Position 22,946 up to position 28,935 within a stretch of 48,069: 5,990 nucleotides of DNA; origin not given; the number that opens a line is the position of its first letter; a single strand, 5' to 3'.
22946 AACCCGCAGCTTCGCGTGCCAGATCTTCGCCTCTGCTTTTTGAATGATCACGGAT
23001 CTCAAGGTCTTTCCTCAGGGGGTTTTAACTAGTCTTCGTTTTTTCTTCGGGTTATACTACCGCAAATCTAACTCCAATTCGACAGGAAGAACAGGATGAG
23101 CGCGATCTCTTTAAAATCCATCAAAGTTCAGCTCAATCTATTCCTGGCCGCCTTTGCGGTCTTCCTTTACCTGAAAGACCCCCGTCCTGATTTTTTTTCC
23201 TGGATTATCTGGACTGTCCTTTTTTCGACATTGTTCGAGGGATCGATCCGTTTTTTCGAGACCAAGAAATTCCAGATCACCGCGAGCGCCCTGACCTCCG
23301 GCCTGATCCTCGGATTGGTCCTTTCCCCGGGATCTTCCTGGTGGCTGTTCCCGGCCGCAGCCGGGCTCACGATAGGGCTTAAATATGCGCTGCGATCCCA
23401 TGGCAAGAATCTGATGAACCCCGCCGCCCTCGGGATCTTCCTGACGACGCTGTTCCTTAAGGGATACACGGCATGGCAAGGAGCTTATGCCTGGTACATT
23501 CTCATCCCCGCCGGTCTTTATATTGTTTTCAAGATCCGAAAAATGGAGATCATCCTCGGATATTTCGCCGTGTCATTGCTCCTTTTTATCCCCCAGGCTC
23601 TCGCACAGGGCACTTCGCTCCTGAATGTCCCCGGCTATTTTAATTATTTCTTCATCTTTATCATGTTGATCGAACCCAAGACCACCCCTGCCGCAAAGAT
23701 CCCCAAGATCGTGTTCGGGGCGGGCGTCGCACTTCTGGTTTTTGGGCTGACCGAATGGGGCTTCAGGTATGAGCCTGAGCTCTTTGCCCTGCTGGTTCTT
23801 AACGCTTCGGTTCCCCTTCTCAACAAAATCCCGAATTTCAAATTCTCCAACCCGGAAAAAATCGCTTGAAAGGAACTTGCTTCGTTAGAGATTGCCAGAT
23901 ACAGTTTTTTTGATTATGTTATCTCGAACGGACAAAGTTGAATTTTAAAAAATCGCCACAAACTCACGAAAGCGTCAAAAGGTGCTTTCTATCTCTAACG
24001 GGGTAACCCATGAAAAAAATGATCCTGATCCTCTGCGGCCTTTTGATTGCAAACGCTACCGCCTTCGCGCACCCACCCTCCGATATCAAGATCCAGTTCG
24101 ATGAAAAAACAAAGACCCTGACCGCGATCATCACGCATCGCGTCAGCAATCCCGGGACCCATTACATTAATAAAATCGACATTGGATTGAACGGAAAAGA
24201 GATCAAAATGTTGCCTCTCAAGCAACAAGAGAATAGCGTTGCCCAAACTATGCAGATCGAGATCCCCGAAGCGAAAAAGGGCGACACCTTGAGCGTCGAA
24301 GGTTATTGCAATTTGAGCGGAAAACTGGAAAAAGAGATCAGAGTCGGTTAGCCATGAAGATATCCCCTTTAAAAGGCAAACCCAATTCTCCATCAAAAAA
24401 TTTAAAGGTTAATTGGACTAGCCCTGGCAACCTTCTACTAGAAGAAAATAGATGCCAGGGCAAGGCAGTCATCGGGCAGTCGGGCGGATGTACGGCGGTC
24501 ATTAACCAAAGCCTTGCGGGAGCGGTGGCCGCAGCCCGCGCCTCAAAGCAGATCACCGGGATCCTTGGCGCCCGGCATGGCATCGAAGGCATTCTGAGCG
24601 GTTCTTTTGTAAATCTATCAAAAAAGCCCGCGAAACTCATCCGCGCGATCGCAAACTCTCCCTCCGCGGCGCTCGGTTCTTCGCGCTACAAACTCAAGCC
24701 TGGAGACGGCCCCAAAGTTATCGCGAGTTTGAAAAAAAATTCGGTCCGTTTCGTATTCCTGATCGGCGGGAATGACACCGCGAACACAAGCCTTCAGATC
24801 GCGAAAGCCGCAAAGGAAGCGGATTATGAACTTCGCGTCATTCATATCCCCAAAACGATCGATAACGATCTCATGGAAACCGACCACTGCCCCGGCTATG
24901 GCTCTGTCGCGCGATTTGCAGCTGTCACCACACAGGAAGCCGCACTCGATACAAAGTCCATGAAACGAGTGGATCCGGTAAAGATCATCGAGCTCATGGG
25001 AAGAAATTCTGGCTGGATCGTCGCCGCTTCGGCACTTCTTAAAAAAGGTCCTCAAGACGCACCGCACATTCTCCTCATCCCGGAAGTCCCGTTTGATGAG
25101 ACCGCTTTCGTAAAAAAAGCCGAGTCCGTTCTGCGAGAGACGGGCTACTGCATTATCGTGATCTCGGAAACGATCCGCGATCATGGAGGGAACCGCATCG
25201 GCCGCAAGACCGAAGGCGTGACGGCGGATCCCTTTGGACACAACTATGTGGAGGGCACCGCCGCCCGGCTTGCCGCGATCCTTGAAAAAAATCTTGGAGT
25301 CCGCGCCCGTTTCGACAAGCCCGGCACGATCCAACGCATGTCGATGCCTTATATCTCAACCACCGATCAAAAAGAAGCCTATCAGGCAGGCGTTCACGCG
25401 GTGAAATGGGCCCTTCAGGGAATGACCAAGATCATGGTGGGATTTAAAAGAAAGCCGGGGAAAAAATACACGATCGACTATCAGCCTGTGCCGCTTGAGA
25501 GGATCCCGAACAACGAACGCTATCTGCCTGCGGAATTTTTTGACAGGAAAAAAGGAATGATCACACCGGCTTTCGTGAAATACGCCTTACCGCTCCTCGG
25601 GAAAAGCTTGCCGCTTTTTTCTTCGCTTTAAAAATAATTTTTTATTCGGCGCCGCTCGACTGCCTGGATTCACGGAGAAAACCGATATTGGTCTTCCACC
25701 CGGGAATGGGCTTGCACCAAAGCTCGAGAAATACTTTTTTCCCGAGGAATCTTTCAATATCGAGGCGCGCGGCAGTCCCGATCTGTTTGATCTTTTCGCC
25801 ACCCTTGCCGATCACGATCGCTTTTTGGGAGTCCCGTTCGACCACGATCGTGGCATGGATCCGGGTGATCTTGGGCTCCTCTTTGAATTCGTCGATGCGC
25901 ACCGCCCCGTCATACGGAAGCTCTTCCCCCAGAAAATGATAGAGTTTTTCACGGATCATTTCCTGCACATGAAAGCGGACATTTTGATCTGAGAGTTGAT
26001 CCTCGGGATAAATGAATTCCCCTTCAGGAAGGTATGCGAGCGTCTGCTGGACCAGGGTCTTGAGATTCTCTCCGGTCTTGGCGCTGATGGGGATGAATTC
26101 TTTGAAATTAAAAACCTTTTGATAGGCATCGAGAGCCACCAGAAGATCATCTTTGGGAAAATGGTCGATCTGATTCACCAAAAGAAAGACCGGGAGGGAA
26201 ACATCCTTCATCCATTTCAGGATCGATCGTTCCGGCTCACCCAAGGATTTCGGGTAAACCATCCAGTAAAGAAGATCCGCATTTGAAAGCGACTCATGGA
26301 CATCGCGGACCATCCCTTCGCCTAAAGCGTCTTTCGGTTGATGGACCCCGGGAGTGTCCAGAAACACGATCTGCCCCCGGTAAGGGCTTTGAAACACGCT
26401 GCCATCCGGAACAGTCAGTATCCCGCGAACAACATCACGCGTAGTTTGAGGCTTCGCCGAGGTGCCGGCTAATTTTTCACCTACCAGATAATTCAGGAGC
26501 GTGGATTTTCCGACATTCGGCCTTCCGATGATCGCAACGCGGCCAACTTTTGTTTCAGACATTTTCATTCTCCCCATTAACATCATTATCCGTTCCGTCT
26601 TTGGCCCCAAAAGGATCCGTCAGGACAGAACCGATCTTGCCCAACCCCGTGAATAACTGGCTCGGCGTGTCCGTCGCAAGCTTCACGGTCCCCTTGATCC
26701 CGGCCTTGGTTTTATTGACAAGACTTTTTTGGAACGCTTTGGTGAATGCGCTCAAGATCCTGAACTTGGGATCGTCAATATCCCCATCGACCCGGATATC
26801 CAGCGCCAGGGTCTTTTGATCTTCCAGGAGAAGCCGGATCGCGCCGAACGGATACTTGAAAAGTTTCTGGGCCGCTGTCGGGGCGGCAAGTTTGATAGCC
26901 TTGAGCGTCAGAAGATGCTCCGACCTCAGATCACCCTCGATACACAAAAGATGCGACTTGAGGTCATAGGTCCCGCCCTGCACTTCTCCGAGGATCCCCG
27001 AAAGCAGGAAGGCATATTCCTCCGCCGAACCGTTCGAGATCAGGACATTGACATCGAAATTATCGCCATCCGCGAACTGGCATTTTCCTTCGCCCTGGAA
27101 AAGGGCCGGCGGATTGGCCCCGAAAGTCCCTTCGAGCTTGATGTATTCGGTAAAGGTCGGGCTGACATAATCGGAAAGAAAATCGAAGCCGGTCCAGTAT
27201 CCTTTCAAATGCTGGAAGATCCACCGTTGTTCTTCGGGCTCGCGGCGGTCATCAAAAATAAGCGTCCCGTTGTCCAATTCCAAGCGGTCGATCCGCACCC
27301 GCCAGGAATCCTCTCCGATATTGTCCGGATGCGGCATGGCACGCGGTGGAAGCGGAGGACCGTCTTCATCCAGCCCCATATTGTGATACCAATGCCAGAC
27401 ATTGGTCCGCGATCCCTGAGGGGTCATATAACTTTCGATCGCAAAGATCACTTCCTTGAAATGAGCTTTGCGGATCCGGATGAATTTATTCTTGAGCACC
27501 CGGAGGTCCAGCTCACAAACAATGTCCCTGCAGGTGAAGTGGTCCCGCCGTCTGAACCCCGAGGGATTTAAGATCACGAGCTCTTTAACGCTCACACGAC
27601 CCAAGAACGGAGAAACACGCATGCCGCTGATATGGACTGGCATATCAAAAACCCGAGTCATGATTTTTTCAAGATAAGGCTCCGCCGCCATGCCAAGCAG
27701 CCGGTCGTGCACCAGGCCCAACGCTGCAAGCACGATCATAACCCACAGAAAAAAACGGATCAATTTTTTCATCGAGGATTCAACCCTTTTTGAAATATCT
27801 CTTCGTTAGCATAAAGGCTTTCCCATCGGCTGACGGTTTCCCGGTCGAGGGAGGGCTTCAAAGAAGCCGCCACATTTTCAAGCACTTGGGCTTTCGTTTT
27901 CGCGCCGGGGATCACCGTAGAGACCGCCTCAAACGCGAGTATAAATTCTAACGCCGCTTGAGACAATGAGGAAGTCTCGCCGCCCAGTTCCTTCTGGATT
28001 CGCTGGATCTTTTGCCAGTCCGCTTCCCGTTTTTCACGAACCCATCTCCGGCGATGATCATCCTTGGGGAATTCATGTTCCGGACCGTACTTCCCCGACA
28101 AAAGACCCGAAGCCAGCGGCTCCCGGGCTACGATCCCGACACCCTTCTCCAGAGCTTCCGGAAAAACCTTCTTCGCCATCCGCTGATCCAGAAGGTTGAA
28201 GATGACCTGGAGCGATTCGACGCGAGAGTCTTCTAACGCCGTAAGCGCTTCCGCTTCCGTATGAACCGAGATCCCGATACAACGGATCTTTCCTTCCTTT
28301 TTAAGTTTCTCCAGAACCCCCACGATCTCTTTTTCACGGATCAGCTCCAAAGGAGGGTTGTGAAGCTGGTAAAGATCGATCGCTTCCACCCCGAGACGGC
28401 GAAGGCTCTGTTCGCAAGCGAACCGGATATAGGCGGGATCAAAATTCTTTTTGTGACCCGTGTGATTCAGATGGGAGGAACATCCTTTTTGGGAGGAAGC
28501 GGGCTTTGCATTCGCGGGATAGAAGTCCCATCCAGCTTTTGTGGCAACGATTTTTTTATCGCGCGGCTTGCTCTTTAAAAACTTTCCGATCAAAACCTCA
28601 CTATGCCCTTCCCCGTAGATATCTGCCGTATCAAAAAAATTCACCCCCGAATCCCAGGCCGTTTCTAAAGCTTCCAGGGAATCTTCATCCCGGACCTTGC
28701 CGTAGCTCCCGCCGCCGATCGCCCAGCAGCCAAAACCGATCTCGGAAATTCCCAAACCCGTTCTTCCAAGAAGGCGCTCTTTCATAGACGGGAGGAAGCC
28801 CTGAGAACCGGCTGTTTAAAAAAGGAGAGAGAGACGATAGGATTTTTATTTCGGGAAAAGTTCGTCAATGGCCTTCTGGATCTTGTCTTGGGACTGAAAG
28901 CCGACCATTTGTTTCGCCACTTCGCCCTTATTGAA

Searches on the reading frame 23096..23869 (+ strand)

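Call 53: search_protein_families(library=pfam, proteins=[window:23096-23869:+], max_evalue=0.00001)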
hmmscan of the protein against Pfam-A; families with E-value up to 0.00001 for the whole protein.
window:23096-23869:+ (257 aa): 1 family
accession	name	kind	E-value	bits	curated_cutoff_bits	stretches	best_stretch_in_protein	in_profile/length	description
PF03116.20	NQR2_RnfD_RnfE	-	6.5e-17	62.3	27.7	2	31-120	38-130/296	NQR2, RnfD, RnfE family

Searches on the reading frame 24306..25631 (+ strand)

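Call 53: search_protein_families(library=pfam, proteins=[window:24306-25631:+], max_evalue=0.00001)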
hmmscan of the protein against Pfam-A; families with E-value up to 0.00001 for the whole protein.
window:24306-25631:+ (441 aa): 1 family
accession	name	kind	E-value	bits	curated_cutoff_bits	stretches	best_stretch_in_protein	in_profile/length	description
PF00365.25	PFK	-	2e-47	162.3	30.9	1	54-368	2-276/277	Phosphofructokinase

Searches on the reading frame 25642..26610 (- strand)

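Call 54: search_protein_families(library=pfam, proteins=[window:25642-26610:-], max_evalue=0.00001)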
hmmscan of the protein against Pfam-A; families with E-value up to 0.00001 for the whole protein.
window:25642-26610:- (322 aa): 5 families
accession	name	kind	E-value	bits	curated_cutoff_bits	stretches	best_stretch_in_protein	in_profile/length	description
PF01926.29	MMR_HSR1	-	1.9e-21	76.7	21.9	1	24-146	1-112/113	50S ribosome-binding GTPase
PF07650.23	KH_2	-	2e-19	69.7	22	1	230-302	1-74/78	KH domain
PF00350.29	Dynamin_N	-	4.5e-08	33.7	27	0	25-58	1-34/168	Dynamin family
PF02421.24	FeoB_N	-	1.4e-07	31.6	27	1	24-189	2-155/156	Ferrous iron transport protein B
PF00009.33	GTP_EFTU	-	4.4e-07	30.1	26.5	1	24-195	5-187/188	Elongation factor Tu GTP binding domain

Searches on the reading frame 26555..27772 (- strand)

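Call 54: search_protein_families(library=pfam, proteins=[window:26555-27772:-], max_evalue=0.00001)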
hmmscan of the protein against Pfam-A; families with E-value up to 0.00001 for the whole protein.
window:26555-27772:- (405 aa): 1 family
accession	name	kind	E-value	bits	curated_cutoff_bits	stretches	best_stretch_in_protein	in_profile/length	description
PF05359.17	DUF748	-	2.1e-14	53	50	1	2-182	12-175/1037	Domain of Unknown Function (DUF748)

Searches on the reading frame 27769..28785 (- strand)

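Call 54: search_protein_families(library=pfam, proteins=[window:27769-28785:-], max_evalue=0.00001)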
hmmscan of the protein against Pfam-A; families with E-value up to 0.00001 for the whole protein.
window:27769-28785:- (338 aa): 1 family
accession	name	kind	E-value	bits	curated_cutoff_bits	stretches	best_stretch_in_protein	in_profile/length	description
PF00248.27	Aldo_ket_red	-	8.2e-61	206.1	24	1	15-325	1-290/291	Aldo/keto reductase family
